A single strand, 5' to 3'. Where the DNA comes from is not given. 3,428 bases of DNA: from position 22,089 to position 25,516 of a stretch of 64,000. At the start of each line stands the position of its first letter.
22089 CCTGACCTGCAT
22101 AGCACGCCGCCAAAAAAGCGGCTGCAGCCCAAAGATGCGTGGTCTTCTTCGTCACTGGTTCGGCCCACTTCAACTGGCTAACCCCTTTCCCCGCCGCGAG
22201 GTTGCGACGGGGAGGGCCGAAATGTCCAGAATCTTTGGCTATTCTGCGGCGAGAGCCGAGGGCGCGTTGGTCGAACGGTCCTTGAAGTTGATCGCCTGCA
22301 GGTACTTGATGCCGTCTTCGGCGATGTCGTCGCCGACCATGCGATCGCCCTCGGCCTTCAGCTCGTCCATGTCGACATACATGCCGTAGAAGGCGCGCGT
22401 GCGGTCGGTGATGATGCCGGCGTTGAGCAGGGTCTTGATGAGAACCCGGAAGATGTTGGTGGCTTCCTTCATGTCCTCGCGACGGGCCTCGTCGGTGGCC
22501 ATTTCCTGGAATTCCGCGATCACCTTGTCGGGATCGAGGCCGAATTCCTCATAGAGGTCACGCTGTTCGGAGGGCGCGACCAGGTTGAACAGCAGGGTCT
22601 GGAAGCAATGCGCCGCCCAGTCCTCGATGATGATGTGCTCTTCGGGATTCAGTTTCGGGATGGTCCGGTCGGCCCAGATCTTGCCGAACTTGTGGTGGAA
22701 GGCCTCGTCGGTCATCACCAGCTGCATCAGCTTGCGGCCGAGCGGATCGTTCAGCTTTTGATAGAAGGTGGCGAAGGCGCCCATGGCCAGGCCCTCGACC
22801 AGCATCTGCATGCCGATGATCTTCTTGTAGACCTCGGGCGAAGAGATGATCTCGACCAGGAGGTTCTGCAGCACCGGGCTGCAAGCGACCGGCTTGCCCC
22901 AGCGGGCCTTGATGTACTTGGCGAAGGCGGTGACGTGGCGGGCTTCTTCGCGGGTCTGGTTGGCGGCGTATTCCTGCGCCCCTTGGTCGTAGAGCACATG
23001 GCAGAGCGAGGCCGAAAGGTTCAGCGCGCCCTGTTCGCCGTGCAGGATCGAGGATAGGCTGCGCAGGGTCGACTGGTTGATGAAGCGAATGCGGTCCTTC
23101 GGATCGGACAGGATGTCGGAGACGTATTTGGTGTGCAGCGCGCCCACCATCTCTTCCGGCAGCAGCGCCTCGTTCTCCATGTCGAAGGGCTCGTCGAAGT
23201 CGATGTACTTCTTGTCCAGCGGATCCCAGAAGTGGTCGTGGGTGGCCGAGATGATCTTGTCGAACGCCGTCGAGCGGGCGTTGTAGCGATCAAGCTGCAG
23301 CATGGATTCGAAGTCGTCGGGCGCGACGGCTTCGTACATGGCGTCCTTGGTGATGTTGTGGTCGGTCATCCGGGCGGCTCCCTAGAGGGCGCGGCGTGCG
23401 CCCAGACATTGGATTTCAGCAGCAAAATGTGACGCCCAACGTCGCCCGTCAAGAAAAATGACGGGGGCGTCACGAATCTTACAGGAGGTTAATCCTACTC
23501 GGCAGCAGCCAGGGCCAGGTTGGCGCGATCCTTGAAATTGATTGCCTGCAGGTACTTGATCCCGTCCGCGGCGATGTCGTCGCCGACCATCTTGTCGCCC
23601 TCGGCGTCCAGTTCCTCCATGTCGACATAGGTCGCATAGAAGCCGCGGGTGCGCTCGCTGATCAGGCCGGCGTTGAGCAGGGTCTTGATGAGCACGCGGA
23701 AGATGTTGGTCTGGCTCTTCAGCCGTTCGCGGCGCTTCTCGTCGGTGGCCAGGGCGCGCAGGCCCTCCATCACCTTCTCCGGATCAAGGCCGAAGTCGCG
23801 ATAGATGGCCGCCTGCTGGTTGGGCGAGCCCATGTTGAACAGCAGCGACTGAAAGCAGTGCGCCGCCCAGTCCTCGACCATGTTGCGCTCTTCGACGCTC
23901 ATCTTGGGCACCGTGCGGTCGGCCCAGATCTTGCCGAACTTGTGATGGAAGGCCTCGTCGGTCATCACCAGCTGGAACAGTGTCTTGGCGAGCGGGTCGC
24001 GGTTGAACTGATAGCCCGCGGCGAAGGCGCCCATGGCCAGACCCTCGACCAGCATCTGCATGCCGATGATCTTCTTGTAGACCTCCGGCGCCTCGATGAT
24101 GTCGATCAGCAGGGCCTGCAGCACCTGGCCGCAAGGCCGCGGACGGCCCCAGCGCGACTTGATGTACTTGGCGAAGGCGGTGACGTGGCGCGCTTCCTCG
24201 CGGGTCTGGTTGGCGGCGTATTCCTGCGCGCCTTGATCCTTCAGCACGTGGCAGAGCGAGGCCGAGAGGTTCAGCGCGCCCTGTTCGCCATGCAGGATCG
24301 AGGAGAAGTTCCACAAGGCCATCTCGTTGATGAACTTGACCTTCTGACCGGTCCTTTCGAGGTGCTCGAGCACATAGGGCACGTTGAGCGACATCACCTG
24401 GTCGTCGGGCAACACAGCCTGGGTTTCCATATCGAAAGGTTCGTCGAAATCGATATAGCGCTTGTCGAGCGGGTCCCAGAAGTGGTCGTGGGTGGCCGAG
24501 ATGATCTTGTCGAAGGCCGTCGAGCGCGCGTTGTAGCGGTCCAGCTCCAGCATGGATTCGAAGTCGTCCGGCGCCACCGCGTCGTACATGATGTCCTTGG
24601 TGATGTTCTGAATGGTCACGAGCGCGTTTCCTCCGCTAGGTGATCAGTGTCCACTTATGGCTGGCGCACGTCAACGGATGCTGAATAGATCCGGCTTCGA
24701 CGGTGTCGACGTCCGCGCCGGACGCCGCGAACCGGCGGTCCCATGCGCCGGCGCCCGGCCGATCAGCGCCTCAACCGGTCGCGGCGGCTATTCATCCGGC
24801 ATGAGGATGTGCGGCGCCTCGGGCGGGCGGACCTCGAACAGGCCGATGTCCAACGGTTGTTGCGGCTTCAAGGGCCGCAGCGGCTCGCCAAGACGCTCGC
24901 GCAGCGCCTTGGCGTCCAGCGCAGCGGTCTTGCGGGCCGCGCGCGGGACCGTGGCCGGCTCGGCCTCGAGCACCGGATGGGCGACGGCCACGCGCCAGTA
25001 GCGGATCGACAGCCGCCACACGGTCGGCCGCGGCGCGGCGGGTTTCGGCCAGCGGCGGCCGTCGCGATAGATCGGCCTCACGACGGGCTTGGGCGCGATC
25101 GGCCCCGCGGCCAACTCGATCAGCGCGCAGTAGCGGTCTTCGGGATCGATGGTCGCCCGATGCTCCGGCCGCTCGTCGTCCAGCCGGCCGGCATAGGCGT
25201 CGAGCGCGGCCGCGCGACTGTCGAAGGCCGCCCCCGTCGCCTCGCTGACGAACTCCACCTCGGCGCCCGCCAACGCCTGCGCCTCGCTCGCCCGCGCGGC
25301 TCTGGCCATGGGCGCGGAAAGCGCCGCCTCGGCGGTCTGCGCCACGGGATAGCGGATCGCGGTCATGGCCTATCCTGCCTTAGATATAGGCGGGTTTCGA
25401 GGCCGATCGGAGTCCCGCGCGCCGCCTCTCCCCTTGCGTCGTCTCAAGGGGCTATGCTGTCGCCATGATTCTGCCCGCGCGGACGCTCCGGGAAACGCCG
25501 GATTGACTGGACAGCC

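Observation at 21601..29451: Tandem soluble diiron (acyl-ACP-desaturase/AurF-like) paralogs in an apparent operon with a lipocalin, near a ferredoxin / ferredoxin-reductase pair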

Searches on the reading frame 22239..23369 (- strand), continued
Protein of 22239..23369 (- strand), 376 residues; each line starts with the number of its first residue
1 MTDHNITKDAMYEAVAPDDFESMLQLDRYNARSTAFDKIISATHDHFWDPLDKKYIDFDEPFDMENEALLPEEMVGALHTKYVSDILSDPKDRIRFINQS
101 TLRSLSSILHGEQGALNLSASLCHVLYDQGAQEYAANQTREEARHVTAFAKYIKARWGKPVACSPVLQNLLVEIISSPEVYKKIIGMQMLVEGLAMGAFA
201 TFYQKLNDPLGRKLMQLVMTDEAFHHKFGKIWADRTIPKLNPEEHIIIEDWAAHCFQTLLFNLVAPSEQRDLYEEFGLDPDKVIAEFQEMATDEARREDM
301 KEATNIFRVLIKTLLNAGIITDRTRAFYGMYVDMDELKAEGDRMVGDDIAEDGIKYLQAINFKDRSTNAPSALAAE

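Call 34: predict_structure(alignment_id=A2)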
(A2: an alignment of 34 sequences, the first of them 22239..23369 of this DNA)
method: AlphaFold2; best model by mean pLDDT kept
length: 376 residues; sequences in the alignment: 34
mean_pLDDT: 91.5   pTM: 0.91
mean pLDDT of the five models: 91.5, 91.1, 90.5, 89.6, 89.5
residues with pLDDT >= 90: 291; 70-90: 68; 50-70: 8; < 50: 9
segments of 3 or more residues with pLDDT < 50: 1-3, 370-373
pLDDT, mean of each block of 10 residues (from residue 1): 68 89 91 88 92 97 98 94 96 98 97 98 93 95 98 98 95 95 95 92 97 98 91 93 96 95 88 97 93 81 85 94 93 91 90 95 67 45
secondary structure, 60 per line:
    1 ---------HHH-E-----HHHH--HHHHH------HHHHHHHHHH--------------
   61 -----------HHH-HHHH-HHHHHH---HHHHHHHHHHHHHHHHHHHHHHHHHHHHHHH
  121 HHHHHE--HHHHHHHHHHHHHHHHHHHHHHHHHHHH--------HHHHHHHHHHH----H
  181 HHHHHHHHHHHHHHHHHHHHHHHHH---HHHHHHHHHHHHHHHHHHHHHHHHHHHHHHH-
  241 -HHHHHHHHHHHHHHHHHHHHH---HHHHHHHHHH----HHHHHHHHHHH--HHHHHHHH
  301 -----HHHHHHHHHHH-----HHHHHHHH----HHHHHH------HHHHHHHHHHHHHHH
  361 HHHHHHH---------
elements in order: H20-23 H26-30 H37-46 H76-79 H81-86 H90-125 H129-156 H165-175 H180-205 H209-239 H242-262 H266-275 H280-290 H293-300 H306-316 H322-329 H334-339 H346-367

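Call 66: fold_search(model_id=the predicted structure, library=pdb)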
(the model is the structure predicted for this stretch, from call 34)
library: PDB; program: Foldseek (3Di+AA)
matches with E <= 10: 633; with E <= 0.001: 2
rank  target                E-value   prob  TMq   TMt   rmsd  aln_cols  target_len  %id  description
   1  6qrz                  2.5e-04  1.00  0.43  0.58   7.1       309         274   18  Crystal structure of R2-like ligand-binding oxidase from Sulfolobus acidocaldarius solved by 3D micro-crystal electron d (released 2019-04-24)
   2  9db2_C                8.8e-04  1.00  0.38  0.38   8.9       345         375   14  Class Ia ribonucleotide reductase with mechanism-based inhibitor N3CDP (released 2024-11-06)
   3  1pj0_A                1.5e-03  1.00  0.42  0.46   9.6       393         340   12  RIBONUCLEOTIDE REDUCTASE R2-D84E/W48F MUTANT SOAKED WITH FERROUS IONS AT NEUTRAL PH (released 2004-01-13)
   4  6qk0_A                1.7e-03  1.00  0.41  0.54   7.8       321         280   15  R2-like ligand-binding oxidase E69D mutant with anaerobically reconstituted Mn/Fe cofactor (released 2020-02-19)
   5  4hr0                  1.7e-03  1.00  0.39  0.49   8.2       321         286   16  R2-like ligand-binding oxidase with aerobically reconstituted metal cofactor (released 2013-10-16)
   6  1pim_A                1.7e-03  1.00  0.43  0.46   9.4       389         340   12  DITHIONITE REDUCED E. COLI RIBONUCLEOTIDE REDUCTASE R2 SUBUNIT, D84E MUTANT (released 2003-06-17)
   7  6qk1                  1.8e-03  1.00  0.44  0.56   7.1       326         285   15  R2-like ligand-binding oxidase Y175F mutant with aerobically reconstituted Mn/Fe cofactor (released 2020-02-19)
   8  5omj                  1.8e-03  1.00  0.44  0.56   7.1       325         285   15  R2-like ligand-binding oxidase with aerobically reconstituted metal cofactor after photoconversion (released 2018-01-03)
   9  5dcs                  1.9e-03  1.00  0.39  0.49   7.7       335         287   15  R2-like ligand-binding oxidase with aerobically reconstituted Mn/Fe cofactor (long soak) (released 2015-09-09)
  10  4erm_H                2.0e-03  1.00  0.41  0.42   8.3       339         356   14  Crystal structure of the dATP inhibited E. coli class Ia ribonucleotide reductase complex at 4 Angstroms resolution (released 2012-07-04)
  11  5cnv_H                2.0e-03  1.00  0.42  0.43  15.0       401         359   13  Crystal structure of the dATP inhibited E. coli class Ia ribonucleotide reductase complex bound to GDP and TTP at 3.20 (released 2016-01-20)
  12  4xb9                  2.1e-03  1.00  0.42  0.54   7.7       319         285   15  R2-like ligand-binding oxidase with aerobically reconstituted diiron cofactor (released 2015-09-09)
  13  6f6h_A                2.1e-03  1.00  0.39  0.49   8.4       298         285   18  R2-like ligand-binding oxidase V72L mutant with aerobically reconstituted Mn/Fe cofactor (released 2018-07-04)
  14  1piy_A                2.2e-03  1.00  0.43  0.46   9.3       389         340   12  RIBONUCLEOTIDE REDUCTASE R2 SOAKED WITH FERROUS ION AT NEUTRAL PH (released 2004-01-13)
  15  5cns_H                2.2e-03  1.00  0.44  0.46  12.6       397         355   13  Crystal structure of the dATP inhibited E. coli class Ia ribonucleotide reductase complex bound to CDP and dATP at 2.9 (released 2016-01-20)
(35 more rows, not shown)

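Call 87: search_protein_families(library=pfam, proteins=[L039:9155-9880:-, L039:7436-7855:+, L039:7908-8324:+, L054:9111-9986:-, L054:7399-9039:+, L054:6448-7323:+, L054:5380-6438:-, L055:9144-9941:-, L055:8484-9131:-, L055:7420-8487:+], max_evalue=0.001)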
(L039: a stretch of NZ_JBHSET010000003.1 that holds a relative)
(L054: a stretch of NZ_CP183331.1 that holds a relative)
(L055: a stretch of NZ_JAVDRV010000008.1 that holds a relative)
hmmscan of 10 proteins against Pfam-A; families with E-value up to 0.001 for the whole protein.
L039:9155-9880:- (241 aa): 1 family
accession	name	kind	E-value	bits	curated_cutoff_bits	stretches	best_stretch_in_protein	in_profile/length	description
PF02146.23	SIR2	-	1.1e-45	156.2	24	1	16-190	1-180/180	Sir2 family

L039:7436-7855:+ (139 aa): 1 family
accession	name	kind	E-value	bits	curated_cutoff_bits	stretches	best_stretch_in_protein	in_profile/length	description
PF04434.22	SWIM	-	1.3e-05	25.1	19.6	1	58-86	9-38/38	SWIM zinc finger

L039:7908-8324:+ (138 aa): 0 families

L054:9111-9986:- (291 aa): 1 family
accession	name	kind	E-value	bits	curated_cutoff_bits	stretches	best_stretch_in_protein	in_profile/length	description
PF02146.23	SIR2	-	2.7e-44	151.7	24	1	66-240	1-180/180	Sir2 family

L054:7399-9039:+ (546 aa): 4 families
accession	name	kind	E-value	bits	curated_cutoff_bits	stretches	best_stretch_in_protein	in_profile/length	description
PF02878.22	PGM_PMM_I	-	5.8e-32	110.7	22.5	1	38-178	2-133/138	Phosphoglucomutase/phosphomannomutase, alpha/beta/alpha domain I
PF02880.22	PGM_PMM_III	-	1.6e-27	96.3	20.7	1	321-441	1-115/115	Phosphoglucomutase/phosphomannomutase, alpha/beta/alpha domain III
PF02879.22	PGM_PMM_II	-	3.7e-09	37.5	29.3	1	207-317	2-103/103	Phosphoglucomutase/phosphomannomutase, alpha/beta/alpha domain II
PF00408.26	PGM_PMM_IV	-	1.9e-07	31.5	23.1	1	492-538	22-67/68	Phosphoglucomutase/phosphomannomutase, C-terminal domain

L054:6448-7323:+ (291 aa): 1 family
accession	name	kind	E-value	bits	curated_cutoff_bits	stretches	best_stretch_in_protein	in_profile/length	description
PF01112.23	Asparaginase_2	-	5e-76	256.2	27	1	8-279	3-297/309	Asparaginase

L054:5380-6438:- (352 aa): 3 families
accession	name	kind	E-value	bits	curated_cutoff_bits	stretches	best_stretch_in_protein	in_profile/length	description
PF00107.32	ADH_zinc_N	-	6.5e-21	75.1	31.8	1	171-293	1-116/129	Zinc-binding dehydrogenase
PF13602.12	ADH_zinc_N_2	-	1e-19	72.2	27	1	224-349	14-134/134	Zinc-binding dehydrogenase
PF08240.17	ADH_N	-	1.2e-18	67.7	23.5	1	46-130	1-104/104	Alcohol dehydrogenase GroES-like domain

L055:9144-9941:- (265 aa): 1 family
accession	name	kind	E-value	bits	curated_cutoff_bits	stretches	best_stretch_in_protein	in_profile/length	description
PF02146.23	SIR2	-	8.1e-42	143.6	24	1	41-215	1-180/180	Sir2 family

L055:8484-9131:- (215 aa): 1 family
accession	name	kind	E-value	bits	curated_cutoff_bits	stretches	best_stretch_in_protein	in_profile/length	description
PF04828.22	GFA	-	2.6e-13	50.5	24.3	1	68-173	3-111/115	Glutathione-dependent formaldehyde-activating enzyme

L055:7420-8487:+ (355 aa): 2 families
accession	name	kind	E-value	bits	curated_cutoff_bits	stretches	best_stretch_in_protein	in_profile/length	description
PF12833.13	HTH_18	-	4.8e-24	84.9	33.6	1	267-345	1-79/80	Helix-turn-helix domain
PF00165.29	HTH_AraC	-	6.1e-14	52.2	26.6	1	312-345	10-42/42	Bacterial regulatory helix-turn-helix proteins, AraC family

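Call 98: list_cluster_members(proteins=[window:22239-23369:-, window:23495-24619:-])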
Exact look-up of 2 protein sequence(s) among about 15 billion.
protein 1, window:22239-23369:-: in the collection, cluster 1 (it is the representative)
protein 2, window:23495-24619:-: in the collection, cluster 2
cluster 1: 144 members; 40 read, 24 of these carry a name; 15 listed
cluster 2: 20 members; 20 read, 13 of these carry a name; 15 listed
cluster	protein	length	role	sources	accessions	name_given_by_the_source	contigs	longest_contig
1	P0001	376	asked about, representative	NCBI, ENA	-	-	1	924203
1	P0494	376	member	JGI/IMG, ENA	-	hypothetical protein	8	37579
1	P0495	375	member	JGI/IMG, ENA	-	hypothetical protein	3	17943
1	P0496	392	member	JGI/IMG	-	hypothetical protein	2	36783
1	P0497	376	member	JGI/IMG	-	hypothetical protein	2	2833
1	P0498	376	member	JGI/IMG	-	hypothetical protein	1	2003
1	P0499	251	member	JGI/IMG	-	hypothetical protein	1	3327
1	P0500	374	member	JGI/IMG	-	hypothetical protein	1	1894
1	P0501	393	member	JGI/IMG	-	hypothetical protein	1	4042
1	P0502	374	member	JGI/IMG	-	hypothetical protein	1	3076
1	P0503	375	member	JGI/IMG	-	hypothetical protein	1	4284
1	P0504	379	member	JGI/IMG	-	hypothetical protein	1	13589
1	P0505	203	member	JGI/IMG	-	hypothetical protein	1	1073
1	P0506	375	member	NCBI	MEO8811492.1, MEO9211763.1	MAG: ferritin-like domain-containing protein [Caulobacteraceae bacterium]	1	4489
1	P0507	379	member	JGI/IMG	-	hypothetical protein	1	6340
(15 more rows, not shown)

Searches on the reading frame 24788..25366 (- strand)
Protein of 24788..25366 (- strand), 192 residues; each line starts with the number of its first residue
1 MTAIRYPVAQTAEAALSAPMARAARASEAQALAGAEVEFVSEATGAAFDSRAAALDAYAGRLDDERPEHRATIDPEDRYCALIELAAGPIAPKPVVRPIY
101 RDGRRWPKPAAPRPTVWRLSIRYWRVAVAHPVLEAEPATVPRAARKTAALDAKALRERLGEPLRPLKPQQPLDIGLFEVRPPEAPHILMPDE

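Call 3: search_protein_families(library=pfam, proteins=[window:24788-25366:-], max_evalue=0.01)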
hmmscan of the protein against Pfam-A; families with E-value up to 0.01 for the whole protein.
window:24788-25366:- (192 aa): 0 families

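Call 4: search_protein_families(library=ncbifam, proteins=[window:24788-25366:-], max_evalue=0.01)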
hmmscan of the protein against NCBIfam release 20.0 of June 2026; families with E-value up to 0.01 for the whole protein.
window:24788-25366:- (192 aa): 0 families

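Call 83: search_protein_families(library=phrogs, proteins=[window:24788-25366:-], max_evalue=0.01)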
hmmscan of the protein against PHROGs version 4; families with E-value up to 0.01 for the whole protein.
window:24788-25366:- (192 aa): 0 families
